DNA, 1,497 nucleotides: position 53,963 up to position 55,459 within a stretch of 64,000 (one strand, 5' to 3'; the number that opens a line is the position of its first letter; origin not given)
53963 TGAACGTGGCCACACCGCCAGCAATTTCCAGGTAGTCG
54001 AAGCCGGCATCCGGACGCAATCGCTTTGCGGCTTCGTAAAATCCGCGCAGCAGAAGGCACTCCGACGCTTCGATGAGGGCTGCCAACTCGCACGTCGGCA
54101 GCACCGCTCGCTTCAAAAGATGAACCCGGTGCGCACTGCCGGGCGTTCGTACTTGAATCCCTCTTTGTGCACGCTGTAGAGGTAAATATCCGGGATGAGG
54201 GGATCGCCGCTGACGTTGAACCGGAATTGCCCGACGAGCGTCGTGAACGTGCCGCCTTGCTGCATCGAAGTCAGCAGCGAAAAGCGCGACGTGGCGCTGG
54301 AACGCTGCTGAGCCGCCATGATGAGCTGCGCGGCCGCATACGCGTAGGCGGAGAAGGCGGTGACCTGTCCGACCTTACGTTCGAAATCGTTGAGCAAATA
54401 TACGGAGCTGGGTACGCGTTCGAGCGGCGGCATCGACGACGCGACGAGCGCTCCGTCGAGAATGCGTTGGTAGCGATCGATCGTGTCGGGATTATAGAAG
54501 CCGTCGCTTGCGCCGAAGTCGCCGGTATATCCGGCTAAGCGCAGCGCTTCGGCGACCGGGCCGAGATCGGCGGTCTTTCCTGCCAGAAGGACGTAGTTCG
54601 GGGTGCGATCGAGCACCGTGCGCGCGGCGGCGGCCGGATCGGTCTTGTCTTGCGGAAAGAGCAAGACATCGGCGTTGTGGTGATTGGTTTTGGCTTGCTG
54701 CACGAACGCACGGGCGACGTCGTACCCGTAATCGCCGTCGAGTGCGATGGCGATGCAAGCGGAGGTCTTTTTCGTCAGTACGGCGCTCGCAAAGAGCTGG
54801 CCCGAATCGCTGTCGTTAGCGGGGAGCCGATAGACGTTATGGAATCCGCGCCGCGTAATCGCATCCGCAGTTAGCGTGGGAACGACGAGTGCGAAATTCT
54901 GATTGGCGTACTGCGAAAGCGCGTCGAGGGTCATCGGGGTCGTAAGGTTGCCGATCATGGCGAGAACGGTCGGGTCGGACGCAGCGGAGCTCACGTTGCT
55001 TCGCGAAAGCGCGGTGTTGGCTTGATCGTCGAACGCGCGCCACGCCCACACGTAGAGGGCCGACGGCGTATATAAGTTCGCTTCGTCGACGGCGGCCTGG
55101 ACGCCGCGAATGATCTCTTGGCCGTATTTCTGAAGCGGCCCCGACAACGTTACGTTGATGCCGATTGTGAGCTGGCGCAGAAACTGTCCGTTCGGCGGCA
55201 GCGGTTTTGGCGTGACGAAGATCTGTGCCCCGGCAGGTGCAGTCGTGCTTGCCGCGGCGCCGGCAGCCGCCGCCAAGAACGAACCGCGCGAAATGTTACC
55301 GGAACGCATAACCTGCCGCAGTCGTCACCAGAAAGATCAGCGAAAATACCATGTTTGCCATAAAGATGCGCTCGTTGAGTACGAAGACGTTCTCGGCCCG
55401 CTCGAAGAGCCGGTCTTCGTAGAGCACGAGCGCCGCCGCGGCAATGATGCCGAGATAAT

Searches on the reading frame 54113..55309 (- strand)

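Call 65: search_protein_families(library=pfam, proteins=[window:54113-55309:-], max_evalue=0.001)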
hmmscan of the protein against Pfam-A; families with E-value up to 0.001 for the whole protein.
window:54113-55309:- (398 aa): 2 families
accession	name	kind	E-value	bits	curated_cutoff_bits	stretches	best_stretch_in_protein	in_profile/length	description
PF13458.12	Peripla_BP_6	-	1.5e-24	87.7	31.7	1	47-382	2-340/343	Periplasmic binding protein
PF01094.35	ANF_receptor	-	1.5e-07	31.2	25.4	1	108-381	45-351/353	Receptor family ligand binding region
